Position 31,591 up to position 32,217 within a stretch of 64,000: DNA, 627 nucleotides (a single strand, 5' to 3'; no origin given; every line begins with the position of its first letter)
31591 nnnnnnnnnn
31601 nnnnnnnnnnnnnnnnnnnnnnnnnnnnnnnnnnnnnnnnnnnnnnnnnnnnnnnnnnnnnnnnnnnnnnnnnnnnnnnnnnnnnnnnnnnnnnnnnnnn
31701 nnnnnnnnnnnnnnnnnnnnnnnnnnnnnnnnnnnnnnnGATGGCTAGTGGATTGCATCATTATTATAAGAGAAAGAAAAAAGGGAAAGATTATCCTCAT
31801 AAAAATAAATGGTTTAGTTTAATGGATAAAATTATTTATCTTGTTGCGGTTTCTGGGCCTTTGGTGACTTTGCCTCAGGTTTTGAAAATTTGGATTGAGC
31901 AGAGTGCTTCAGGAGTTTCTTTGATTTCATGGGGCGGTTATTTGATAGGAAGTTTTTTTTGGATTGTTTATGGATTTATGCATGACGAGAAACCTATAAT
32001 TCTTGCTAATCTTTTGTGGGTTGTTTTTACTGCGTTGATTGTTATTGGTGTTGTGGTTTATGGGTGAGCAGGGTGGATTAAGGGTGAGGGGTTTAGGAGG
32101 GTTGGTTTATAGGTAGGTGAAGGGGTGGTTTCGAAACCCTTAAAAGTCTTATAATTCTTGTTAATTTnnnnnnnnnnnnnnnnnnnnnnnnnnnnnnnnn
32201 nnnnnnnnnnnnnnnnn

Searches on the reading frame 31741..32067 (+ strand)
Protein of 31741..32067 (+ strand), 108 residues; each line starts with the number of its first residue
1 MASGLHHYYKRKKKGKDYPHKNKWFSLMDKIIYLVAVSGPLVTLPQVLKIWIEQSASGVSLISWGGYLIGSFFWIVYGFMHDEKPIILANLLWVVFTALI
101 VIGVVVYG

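Call 32: search_protein_families(library=pfam, proteins=[window:31741-32067:+], max_evalue=0.001)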
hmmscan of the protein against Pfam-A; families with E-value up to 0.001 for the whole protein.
window:31741-32067:+ (108 aa): 2 families
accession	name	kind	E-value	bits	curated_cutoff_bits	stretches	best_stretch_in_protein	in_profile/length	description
PF04193.19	PQ-loop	-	7.8e-06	26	22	1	41-83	15-57/61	PQ loop repeat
PF03083.21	MtN3_slv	-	3.4e-05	24.2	23.7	1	31-107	9-82/87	Sugar efflux transporter for intercellular exchange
